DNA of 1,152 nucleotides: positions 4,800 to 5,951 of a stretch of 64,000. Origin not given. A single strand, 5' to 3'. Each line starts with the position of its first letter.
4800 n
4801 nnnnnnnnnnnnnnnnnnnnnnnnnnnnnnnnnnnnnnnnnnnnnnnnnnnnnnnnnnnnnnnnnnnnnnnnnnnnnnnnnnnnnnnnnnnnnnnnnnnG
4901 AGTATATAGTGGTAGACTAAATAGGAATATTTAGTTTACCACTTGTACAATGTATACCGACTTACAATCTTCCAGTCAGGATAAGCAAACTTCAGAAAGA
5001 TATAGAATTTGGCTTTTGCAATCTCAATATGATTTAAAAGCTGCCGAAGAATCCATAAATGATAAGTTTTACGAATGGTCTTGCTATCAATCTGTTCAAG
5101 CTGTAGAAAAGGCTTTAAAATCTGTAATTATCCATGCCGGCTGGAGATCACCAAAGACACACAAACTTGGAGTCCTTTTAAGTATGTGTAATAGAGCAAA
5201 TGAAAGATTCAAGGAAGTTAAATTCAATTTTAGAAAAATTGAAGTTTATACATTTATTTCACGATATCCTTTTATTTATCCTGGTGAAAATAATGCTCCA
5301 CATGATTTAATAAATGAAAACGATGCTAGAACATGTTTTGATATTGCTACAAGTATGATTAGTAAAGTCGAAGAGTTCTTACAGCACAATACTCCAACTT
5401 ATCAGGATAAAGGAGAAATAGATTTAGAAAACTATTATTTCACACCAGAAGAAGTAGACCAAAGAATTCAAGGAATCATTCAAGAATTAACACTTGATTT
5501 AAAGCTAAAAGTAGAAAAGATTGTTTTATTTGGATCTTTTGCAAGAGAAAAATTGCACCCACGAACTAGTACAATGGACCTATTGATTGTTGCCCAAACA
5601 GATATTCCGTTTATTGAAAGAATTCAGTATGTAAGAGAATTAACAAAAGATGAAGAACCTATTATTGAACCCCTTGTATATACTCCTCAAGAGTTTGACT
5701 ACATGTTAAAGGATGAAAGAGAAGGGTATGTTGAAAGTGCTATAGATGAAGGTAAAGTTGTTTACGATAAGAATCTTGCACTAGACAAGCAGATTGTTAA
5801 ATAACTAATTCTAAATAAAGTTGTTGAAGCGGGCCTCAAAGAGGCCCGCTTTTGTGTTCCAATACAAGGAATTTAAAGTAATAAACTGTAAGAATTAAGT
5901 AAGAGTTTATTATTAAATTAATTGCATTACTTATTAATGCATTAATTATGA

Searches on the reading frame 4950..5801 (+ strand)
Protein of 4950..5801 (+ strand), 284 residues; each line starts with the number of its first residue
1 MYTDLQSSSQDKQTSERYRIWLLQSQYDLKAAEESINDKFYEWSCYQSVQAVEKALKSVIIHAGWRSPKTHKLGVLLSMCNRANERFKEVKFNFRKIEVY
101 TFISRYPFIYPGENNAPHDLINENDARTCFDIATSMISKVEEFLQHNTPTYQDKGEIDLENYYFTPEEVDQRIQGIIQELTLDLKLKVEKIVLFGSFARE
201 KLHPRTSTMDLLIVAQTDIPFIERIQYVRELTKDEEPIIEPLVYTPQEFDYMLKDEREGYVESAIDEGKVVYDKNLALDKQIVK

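Call 3: search_protein_families(library=pfam, proteins=[window:4950-5801:+], max_evalue=1)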
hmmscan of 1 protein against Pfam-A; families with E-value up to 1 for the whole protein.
window:4950-5801:+ (284 aa): 3 families
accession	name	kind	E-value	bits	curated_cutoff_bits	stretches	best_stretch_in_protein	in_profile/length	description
PF05168.19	HEPN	-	6.5e-24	84.8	22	1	18-142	1-116/117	HEPN domain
PF18765.7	Polbeta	-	4.8e-07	30.3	26.9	1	185-275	10-91/93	Polymerase beta, Nucleotidyltransferase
PF01909.29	NTP_transf_2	-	1.8e-05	25.5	21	1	185-247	13-75/93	Nucleotidyltransferase domain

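Call 4: search_protein_families(library=ncbifam, proteins=[window:4950-5801:+], max_evalue=1)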
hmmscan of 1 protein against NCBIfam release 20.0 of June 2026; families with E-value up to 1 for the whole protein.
window:4950-5801:+ (284 aa): 2 families
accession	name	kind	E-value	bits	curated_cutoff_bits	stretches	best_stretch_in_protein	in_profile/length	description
NF047752.1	MntA_antitoxin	equivalog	0.0069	16.2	60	1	185-232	4-50/106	type VII toxin-antitoxin system MntA family adenylyltransferase antitoxin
NF005560.0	PRK07233.1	equivalog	0.071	11.9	252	1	155-226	45-113/435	hypothetical protein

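Call 5: search_solved_structures(query=window:4950-5801:+, max_evalue=10, show_alignments=3)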
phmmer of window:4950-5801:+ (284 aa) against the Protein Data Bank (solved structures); distinct sequences matched with E-value up to 10: 5.
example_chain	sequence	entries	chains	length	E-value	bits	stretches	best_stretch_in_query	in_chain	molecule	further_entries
1wol_A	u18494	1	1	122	7.6e-07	31.9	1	17-139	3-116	122aa long conserved hypothetical protein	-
1ufb_A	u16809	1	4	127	1.2e-06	31.2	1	17-143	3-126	TT1696 protein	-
1o3u_A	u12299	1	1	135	9e-05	25.1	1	25-142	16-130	conserved hypothetical protein TM0613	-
3o10_A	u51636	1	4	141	0.00057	22.4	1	19-146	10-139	Sacsin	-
9xbd_E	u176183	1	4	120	0.35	13.3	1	187-249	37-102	Nucleotidyltransferase domain-containing protein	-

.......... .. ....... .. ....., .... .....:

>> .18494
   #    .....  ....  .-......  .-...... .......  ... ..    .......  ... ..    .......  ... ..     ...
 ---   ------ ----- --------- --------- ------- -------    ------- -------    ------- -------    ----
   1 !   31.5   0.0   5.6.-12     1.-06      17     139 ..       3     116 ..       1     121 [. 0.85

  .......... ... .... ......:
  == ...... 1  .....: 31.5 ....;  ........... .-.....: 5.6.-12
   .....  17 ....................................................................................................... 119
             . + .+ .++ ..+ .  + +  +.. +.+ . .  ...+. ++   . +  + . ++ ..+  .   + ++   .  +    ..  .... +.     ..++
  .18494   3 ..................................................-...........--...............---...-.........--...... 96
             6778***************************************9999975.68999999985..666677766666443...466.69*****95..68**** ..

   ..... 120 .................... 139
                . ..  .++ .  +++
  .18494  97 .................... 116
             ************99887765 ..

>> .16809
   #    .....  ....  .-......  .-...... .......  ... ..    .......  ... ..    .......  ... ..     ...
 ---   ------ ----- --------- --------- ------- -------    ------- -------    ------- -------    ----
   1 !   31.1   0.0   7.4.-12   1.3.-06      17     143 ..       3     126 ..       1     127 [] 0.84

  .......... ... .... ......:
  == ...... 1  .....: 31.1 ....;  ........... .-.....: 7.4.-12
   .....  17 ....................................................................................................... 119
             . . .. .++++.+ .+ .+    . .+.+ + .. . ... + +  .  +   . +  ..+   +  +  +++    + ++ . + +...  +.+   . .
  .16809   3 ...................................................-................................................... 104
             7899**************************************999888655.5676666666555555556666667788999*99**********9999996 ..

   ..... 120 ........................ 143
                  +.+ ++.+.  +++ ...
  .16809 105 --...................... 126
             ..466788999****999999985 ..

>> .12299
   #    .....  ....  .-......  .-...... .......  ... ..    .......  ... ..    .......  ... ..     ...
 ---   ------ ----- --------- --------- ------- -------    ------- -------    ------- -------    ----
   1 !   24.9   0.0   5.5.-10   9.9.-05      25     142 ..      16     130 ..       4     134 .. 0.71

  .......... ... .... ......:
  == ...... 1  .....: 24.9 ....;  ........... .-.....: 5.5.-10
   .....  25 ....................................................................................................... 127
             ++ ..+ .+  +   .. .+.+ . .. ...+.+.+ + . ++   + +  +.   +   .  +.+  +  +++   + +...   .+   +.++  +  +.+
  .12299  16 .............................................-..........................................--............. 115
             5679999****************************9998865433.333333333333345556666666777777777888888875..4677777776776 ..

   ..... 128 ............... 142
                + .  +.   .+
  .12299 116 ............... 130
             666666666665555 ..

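Call 6: find_homologous_proteins(query=window:4950-5801:+)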
Query window:4950-5801:+ (284 aa): 177 proteins with E <= 0.001 among 637 candidates; the best 120 are listed.
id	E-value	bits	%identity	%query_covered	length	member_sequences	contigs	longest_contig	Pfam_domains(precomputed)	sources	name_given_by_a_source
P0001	2.0e-186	636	100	100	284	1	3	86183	PF18765.8,PF05168.20,PF01909.30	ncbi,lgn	-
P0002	9.9e-186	633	100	100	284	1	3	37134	PF18765.8,PF05168.20,PF01909.30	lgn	-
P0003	2.1e-185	632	99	100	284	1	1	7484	PF18765.8,PF05168.20,PF01909.30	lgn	-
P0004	3.9e-185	631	99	100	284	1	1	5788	PF18765.8,PF05168.20,PF01909.30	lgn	-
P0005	2.0e-184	629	99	100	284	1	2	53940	PF18765.8,PF05168.20,PF01909.30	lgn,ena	-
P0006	3.3e-157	540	84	100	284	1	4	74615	PF18765.8,PF05168.20,PF01909.30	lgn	-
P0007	2.0e-147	508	81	98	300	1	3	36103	PF18765.8,PF05168.20,PF01909.30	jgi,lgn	-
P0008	2.5e-147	507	78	98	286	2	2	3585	PF18765.8,PF05168.20,PF01909.30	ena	-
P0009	4.1e-147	507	80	98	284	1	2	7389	PF18765.8,PF05168.20,PF01909.30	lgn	-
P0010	4.7e-147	506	80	98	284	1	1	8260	PF18765.8,PF05168.20,PF01909.30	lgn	-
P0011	1.5e-146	505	78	98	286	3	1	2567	PF18765.8,PF05168.20,PF01909.30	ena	-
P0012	2.6e-144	497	77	98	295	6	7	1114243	PF18765.8,PF05168.20,PF01909.30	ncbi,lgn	-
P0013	6.2e-142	490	78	96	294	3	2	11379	PF18765.8,PF05168.20,PF01909.30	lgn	-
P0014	3.6e-141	487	77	96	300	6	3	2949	PF18765.8,PF05168.20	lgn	-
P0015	3.6e-141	487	77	98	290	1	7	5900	PF18765.8,PF05168.20,PF01909.30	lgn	-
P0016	6.2e-141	486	77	98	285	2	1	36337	PF18765.8,PF05168.20,PF01909.30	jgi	jgi:HEPN domain-containing protein/predicted nucleotidyltransferase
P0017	1.9e-128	445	71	96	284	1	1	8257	PF18765.8,PF05168.20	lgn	-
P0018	2.8e-112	392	62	95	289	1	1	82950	PF18765.8,PF05168.20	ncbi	-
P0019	7.4e-109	381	62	94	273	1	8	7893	PF18765.8,PF05168.20,PF01909.30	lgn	-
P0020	2.9e-108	379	64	91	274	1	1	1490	PF18765.8,PF05168.20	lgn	-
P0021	1.4e-107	377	61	93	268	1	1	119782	PF18765.8,PF05168.20,PF01909.30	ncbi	-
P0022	3.3e-107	376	62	93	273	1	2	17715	PF18765.8,PF05168.20,PF01909.30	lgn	-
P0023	1.1e-106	374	61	93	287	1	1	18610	PF18765.8,PF05168.20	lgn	-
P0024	1.1e-103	364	58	93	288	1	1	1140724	PF18765.8,PF05168.20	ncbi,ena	-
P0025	3.6e-102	359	74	76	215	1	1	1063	PF05168.20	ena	-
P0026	4.4e-102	359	61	92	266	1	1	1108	PF18765.8,PF05168.20,PF01909.30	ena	-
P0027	5.7e-102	359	78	70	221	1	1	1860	PF18765.8,PF01909.30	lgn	-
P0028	2.2e-101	357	59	92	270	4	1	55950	PF05168.20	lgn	-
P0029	3.0e-101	356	60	92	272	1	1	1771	PF18765.8,PF05168.20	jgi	jgi:HEPN domain-containing protein/predicted nucleotidyltransferase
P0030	3.5e-101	356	58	94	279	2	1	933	PF18765.8,PF05168.20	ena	-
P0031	8.6e-101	355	58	93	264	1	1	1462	PF18765.8,PF05168.20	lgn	-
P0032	3.7e-100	353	57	93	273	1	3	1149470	PF18765.8,PF05168.20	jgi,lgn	jgi:HEPN domain-containing protein/predicted nucleotidyltransferase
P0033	4.4e-100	352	56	92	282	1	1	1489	PF18765.8,PF05168.20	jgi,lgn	-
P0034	1.1e-99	351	58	92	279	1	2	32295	PF18765.8,PF05168.20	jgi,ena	-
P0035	2.0e-99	350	60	91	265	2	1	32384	PF18765.8,PF05168.20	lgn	-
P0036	2.2e-99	350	59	92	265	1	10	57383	PF18765.8,PF05168.20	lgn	-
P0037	1.5e-98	347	56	94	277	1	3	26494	PF18765.8,PF05168.20,PF01909.30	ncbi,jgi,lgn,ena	-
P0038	1.7e-98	347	55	95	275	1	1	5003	PF05168.20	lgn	-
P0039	4.0e-98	346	59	92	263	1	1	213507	PF18765.8,PF05168.20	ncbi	ncbi:MAG: HEPN domain-containing protein [Candidatus Dojkabacteria bacterium]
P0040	5.0e-98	346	58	92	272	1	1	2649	PF18765.8,PF05168.20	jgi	jgi:HEPN domain-containing protein/predicted nucleotidyltransferase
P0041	8.4e-98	345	54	95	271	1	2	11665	PF18765.8,PF05168.20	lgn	-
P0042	1.8e-97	344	57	93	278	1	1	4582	PF18765.8,PF05168.20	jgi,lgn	-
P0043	2.9e-97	343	57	91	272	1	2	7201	PF18765.8,PF05168.20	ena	-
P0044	4.5e-97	343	54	96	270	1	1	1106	PF18765.8,PF05168.20,PF01909.30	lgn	-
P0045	7.7e-97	342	53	96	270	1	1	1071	PF18765.8,PF05168.20,PF01909.30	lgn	-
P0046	9.4e-97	342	57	96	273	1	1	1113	PF18765.8,PF05168.20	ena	-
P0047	3.0e-96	340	55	94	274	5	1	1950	PF05168.20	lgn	-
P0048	4.2e-96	339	54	92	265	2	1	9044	PF18765.8,PF05168.20,PF01909.30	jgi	-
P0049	5.2e-96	339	53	94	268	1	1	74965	PF18765.8,PF05168.20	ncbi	-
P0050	5.9e-96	339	57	92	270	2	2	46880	PF18765.8,PF05168.20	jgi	jgi:HEPN domain-containing protein/predicted nucleotidyltransferase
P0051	7.0e-96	339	56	91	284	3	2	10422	PF18765.8,PF05168.20,PF01909.30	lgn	-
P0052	7.1e-96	339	57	91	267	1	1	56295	PF18765.8,PF05168.20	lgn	-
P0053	7.9e-96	338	54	96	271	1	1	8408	PF05168.20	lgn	-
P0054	1.1e-95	338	54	93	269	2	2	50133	PF18765.8,PF05168.20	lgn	-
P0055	2.2e-95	337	57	90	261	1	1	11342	PF18765.8,PF05168.20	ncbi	ncbi:MAG: HEPN domain-containing protein [Candidatus Dojkabacteria bacterium]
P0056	2.4e-95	337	54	93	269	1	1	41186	PF18765.8,PF05168.20,PF01909.30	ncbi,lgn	-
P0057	3.7e-95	336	54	96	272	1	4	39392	PF05168.20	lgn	-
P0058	5.0e-95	336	58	91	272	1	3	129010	PF18765.8,PF05168.20,PF01909.30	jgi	jgi:HEPN domain-containing protein/predicted nucleotidyltransferase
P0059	5.4e-95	336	54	93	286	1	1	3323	PF18765.8,PF05168.20,PF01909.30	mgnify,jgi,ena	mgnify:CR=1 FL=1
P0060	1.7e-94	334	53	94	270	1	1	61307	PF18765.8,PF05168.20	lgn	-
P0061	1.8e-94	334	55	92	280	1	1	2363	PF18765.8,PF05168.20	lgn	-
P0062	3.7e-94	333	54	92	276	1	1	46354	PF18765.8,PF05168.20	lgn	-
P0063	5.0e-94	333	55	94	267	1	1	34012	PF18765.8,PF05168.20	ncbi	ncbi:MAG: HEPN domain-containing protein [Candidatus Dojkabacteria bacterium]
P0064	1.0e-93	332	55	92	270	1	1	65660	PF18765.8,PF05168.20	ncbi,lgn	-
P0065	1.0e-93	332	55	91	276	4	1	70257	PF18765.8,PF05168.20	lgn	-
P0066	1.1e-93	331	53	92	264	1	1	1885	PF18765.8,PF05168.20,PF01909.30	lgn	-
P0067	1.3e-93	331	55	91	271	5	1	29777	PF18765.8,PF05168.20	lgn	-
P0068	1.6e-93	331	55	94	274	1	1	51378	PF18765.8,PF05168.20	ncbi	ncbi:MAG: hypothetical protein Kow0081_0590 [Candidatus Dojkabacteria bacterium]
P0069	1.9e-93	331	55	93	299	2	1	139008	PF18765.8,PF05168.20,PF01909.30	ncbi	-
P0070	2.0e-93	331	53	96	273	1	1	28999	PF05168.20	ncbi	-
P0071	2.6e-93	330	52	98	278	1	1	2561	PF05168.20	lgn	-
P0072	2.9e-93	330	55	91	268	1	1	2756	PF18765.8,PF05168.20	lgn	-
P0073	4.9e-93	329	53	93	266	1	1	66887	PF05168.20,PF01909.30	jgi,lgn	-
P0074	8.7e-93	329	53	95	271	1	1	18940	PF18765.8,PF05168.20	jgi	jgi:HEPN domain-containing protein/predicted nucleotidyltransferase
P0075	1.2e-92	328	55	90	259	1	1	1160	PF18765.8,PF05168.20,PF01909.30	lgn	-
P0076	2.1e-92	327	54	93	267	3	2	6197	PF18765.8,PF05168.20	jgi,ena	-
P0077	2.4e-92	327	55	91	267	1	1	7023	PF18765.8,PF05168.20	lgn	-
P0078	9.9e-92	325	56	91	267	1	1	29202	PF18765.8,PF05168.20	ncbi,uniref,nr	ncbi:HEPN domain-containing protein [Candidatus Dojkabacteria bacterium]|uniref:HEPN domain-containi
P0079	2.0e-91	324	56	91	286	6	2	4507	PF18765.8,PF05168.20,PF01909.30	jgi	jgi:HEPN domain-containing protein/predicted nucleotidyltransferase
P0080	3.6e-91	323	53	94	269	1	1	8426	PF18765.8,PF05168.20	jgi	jgi:HEPN domain-containing protein/predicted nucleotidyltransferase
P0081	6.0e-91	323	52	92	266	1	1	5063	PF18765.8,PF05168.20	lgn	-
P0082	8.0e-91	322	54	93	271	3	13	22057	PF05168.20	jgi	jgi:HEPN domain-containing protein/predicted nucleotidyltransferase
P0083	1.0e-90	322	50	92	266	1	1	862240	PF18765.8,PF05168.20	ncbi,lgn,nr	ncbi:MAG: hypothetical protein KatS3mg085_243 [Candidatus Dojkabacteria bacterium]|nr:MAG: hypotheti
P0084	1.3e-90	321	55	91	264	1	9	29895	PF18765.8,PF05168.20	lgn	-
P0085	2.7e-90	320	54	92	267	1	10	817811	PF18765.8,PF05168.20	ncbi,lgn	-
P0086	4.2e-90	320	54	91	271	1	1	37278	PF05168.20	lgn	-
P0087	7.3e-90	319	52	95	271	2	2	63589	PF18765.8,PF05168.20,PF01909.30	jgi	jgi:HEPN domain-containing protein/predicted nucleotidyltransferase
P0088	3.5e-89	317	52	91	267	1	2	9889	PF05168.20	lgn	-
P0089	9.8e-89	315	52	95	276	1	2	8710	PF18765.8,PF05168.20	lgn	-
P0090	1.8e-88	314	51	91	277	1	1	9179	PF18765.8,PF05168.20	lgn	-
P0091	2.8e-88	314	53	91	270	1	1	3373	PF18765.8,PF05168.20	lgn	-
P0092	5.6e-88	313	50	94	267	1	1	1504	PF18765.8,PF05168.20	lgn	-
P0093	8.9e-88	312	52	93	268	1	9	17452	PF18765.8,PF05168.20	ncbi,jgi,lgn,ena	-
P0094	4.0e-87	310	53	92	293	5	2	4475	PF18765.8,PF05168.20,PF01909.30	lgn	-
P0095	2.5e-86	307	50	90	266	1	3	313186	PF05168.20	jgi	jgi:HEPN domain-containing protein/predicted nucleotidyltransferase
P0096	3.4e-86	307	51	91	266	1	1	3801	PF05168.20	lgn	-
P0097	4.2e-86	307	54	91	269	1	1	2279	PF18765.8,PF05168.20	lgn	-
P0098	3.6e-85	304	50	92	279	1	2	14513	PF05168.20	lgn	-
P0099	7.2e-85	303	51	90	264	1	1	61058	PF05168.20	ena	-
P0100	4.9e-80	287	50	92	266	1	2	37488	PF18765.8,PF05168.20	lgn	-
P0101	6.8e-78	280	49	94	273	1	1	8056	PF18765.8,PF05168.20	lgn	-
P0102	3.2e-77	277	49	91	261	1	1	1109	PF05168.20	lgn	-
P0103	4.1e-77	277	51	90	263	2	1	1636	PF18765.8,PF05168.20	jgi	-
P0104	4.9e-76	274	47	91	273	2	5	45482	PF05168.20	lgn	-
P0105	7.0e-76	273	48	92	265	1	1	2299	PF18765.8,PF05168.20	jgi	jgi:HEPN domain-containing protein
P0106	7.9e-75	270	49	93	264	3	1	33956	PF18765.8,PF05168.20,PF01909.30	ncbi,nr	ncbi:HEPN domain-containing protein [Candidatus Dojkabacteria bacterium]|nr:HEPN domain-containing p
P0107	9.9e-75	269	49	93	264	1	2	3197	PF18765.8,PF05168.20,PF01909.30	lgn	-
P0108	9.8e-74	266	46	92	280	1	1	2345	PF05168.20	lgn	-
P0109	1.2e-73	266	47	91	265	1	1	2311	PF05168.20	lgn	-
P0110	3.8e-73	264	48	92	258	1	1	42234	PF18765.8,PF05168.20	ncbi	-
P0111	5.8e-73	264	46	94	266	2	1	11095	PF18765.8,PF05168.20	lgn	-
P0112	6.3e-73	263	47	93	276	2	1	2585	PF18765.8,PF05168.20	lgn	-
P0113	6.5e-73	263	49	94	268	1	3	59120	PF18765.8,PF05168.20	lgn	-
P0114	1.1e-72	263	45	96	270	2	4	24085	PF18765.8,PF05168.20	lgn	-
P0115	2.7e-72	261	58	70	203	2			PF05168.20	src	-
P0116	6.5e-72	260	48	92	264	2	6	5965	PF18765.8,PF05168.20,PF01909.30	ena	-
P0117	7.6e-72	260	48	93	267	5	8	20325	PF05168.20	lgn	-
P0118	1.2e-71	259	46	93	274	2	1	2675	PF18765.8,PF05168.20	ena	-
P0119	1.5e-71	259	47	96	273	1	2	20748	PF05168.20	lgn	-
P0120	1.6e-71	259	45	92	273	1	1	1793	PF05168.20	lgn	-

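Call 13: find_encoding_contigs(protein=P0024, flank=6000, max_places=2)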
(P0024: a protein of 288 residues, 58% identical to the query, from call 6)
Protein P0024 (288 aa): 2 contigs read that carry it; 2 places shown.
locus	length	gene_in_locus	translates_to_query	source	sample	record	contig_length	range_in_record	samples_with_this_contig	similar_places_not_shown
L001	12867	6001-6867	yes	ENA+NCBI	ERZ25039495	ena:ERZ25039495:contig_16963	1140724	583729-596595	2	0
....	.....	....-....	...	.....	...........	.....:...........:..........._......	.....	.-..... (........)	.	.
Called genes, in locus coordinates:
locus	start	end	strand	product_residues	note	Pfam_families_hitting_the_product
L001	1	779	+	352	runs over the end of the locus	PF08478:POTRA_1 (weak)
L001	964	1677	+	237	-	PF14450:FtsA (weak), PF02491:SHS2_FTSA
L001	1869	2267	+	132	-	PF14450:FtsA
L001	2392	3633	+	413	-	PF00091:Tubulin, PF12327:FtsZ_C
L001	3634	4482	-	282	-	PF04203:Sortase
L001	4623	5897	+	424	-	PF03979:Sigma70_r1_1, PF00140:Sigma70_r1_2, PF04542:Sigma70_r2, PF04539:Sigma70_r3, PF04545:Sigma70_r4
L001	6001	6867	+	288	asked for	PF05168:HEPN, PF18765:Polbeta (weak)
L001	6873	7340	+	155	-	-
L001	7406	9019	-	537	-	PF12072:RNase_Y_N, PF00013:KH_1 (weak), PF01966:HD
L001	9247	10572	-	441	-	PF01520:Amidase_3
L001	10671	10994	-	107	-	-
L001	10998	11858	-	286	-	PF02195:ParB_N, PF17762:HTH_ParB, PF23552:ParB_C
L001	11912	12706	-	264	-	PF00142:Fer4_NifH, PF01656:CbiA, PF02374:ArsA_ATPase, PF06564:CBP_BcsQ, PF09140:MipZ, PF10609:ParA, PF13614:AAA_31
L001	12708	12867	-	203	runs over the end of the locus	PF10502:Peptidase_S26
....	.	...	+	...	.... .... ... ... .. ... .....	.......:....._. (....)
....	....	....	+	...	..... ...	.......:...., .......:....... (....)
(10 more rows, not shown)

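Call 14: find_encoding_contigs(protein=P0083, flank=6000, max_places=2)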
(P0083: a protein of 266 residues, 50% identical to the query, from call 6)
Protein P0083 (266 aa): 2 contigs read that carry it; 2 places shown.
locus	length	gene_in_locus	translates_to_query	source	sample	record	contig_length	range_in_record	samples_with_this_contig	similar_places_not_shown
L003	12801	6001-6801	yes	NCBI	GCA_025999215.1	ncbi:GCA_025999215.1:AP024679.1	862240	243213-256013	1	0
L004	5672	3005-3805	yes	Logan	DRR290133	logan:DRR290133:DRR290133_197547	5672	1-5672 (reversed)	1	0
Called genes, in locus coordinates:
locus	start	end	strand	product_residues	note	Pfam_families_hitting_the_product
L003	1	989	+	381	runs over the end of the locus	PF08478:POTRA_1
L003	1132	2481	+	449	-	PF14450:FtsA (weak), PF06723:MreB_Mbl (faint), PF02491:SHS2_FTSA, PF14450:FtsA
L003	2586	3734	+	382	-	PF00091:Tubulin, PF12327:FtsZ_C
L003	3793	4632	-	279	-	PF04203:Sortase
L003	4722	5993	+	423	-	PF03979:Sigma70_r1_1, PF00140:Sigma70_r1_2, PF04542:Sigma70_r2, PF04539:Sigma70_r3, PF04545:Sigma70_r4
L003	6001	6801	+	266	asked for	PF05168:HEPN, PF18765:Polbeta (faint)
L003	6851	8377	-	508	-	PF12072:RNase_Y_N, PF00013:KH_1 (weak), PF01966:HD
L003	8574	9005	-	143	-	-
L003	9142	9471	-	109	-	-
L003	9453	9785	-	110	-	-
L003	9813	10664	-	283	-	PF02195:ParB_N, PF17762:HTH_ParB, PF23552:ParB_C (weak)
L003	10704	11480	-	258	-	PF00142:Fer4_NifH, PF01656:CbiA, PF02374:ArsA_ATPase (weak), PF06564:CBP_BcsQ, PF09140:MipZ (faint), PF10609:ParA (faint), PF13614:AAA_31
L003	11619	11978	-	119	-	PF10502:Peptidase_S26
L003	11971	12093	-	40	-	-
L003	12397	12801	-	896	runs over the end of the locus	PF00133:tRNA-synt_1, PF09334:tRNA-synt_1g (faint), PF08264:Anticodon_1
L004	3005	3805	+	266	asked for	PF05168:HEPN, PF18765:Polbeta (faint)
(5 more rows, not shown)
